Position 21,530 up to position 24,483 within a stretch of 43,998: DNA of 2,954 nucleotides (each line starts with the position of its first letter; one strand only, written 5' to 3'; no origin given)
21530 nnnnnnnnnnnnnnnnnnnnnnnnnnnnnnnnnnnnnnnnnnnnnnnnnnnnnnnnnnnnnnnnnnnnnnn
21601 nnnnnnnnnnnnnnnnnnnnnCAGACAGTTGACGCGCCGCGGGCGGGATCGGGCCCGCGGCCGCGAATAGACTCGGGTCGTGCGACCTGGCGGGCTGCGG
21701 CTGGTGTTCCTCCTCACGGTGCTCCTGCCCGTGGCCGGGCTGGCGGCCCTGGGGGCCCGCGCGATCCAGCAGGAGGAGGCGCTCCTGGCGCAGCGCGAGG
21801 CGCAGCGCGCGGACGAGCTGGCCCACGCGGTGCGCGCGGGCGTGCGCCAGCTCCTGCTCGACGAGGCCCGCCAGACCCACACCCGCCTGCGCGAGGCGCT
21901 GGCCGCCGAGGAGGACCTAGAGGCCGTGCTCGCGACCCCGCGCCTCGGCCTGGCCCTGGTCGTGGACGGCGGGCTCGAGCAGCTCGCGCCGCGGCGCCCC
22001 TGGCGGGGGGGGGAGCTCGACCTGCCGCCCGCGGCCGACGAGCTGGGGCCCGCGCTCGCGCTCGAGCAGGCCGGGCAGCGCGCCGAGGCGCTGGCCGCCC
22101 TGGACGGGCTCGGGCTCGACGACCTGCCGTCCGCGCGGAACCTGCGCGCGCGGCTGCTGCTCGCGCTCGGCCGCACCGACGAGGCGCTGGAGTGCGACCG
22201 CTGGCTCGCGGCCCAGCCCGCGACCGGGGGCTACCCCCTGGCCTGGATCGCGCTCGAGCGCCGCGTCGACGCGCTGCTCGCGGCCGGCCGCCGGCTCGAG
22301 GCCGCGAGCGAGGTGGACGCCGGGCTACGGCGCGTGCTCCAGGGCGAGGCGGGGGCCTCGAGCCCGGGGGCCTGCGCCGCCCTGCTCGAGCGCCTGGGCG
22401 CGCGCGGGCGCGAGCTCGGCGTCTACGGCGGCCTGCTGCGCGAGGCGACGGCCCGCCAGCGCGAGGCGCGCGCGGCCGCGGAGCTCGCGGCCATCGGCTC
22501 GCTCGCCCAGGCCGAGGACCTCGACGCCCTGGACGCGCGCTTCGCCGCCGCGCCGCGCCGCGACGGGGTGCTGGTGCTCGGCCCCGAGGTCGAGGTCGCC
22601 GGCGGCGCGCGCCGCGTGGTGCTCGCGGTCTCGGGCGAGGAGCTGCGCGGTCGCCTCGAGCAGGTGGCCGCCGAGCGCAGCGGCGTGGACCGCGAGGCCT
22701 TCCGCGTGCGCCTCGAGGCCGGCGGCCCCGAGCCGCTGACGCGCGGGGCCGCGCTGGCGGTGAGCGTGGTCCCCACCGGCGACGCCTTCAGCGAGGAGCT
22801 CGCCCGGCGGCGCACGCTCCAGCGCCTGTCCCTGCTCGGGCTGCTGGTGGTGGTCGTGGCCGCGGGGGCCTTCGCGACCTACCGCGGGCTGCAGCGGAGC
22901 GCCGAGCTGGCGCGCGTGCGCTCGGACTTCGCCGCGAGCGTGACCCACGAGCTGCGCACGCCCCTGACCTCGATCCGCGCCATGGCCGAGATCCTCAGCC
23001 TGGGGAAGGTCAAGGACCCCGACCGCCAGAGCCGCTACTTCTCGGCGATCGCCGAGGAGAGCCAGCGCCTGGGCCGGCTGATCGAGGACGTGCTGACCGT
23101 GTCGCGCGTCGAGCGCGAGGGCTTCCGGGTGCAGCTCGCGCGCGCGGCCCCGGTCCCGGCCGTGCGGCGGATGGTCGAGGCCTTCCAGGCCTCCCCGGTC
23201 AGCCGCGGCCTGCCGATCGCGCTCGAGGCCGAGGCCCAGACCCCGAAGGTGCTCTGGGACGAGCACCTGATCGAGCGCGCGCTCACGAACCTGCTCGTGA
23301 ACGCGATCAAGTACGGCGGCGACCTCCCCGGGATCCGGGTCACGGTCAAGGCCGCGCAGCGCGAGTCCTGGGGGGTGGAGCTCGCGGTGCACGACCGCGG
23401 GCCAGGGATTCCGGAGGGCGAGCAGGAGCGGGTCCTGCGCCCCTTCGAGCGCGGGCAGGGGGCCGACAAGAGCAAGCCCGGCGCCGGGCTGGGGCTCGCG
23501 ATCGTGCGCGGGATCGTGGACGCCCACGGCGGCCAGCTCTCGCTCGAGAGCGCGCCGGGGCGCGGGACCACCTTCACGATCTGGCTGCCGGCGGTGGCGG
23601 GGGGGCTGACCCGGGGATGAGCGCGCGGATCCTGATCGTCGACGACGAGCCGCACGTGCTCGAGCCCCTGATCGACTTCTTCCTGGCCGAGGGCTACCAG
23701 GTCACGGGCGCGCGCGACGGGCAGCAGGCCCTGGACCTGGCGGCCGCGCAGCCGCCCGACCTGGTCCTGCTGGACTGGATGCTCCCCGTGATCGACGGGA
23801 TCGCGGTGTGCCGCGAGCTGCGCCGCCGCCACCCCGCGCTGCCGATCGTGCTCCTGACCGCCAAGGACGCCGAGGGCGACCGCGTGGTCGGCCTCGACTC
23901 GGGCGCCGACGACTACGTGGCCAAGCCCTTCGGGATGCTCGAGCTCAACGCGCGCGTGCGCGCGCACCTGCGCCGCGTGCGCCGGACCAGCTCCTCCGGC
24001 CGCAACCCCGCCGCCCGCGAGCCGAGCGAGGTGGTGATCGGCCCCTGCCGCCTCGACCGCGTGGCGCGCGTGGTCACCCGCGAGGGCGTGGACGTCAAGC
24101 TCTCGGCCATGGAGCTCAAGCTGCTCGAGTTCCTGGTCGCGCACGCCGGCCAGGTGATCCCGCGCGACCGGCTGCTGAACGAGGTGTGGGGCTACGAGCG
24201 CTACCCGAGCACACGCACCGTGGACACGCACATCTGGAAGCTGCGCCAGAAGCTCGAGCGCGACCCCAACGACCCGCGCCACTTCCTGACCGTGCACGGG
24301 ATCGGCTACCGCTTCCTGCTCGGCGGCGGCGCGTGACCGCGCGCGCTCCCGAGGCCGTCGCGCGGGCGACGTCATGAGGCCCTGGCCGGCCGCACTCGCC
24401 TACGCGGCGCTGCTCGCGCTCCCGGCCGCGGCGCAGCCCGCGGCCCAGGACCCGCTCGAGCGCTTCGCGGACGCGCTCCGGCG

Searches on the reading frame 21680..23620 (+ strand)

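Call 28: search_protein_families(library=pfam, proteins=[window:21680-23620:+], max_evalue=0.00001)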
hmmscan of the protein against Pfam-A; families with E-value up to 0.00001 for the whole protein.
window:21680-23620:+ (646 aa): 3 families
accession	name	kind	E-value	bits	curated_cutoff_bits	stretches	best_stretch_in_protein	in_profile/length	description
PF02518.31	HATPase_c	-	6.3e-27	94.6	26.4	1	527-638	2-109/111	Histidine kinase-, DNA gyrase B-, and HSP90-like ATPase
PF00512.31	HisKA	-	2e-19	69.8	26.9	1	414-479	2-65/66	His Kinase A (phospho-acceptor) domain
PF13581.12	HATPase_c_2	-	5.3e-08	33.4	27.4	1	530-616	31-112/127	Histidine kinase-like ATPase domain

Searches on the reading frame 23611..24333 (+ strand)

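Call 31: search_protein_families(library=pfam, proteins=[window:23611-24333:+], max_evalue=0.0001)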
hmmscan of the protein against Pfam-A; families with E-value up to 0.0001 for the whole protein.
window:23611-24333:+ (241 aa): 2 families
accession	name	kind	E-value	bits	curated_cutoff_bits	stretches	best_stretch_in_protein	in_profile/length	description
PF00072.30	Response_reg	-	1.6e-30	106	30.2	1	7-116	1-110/111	Response regulator receiver domain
PF00486.34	Trans_reg_C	-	4.4e-26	91.2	26.2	1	161-235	3-77/77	Transcriptional regulatory protein, C terminal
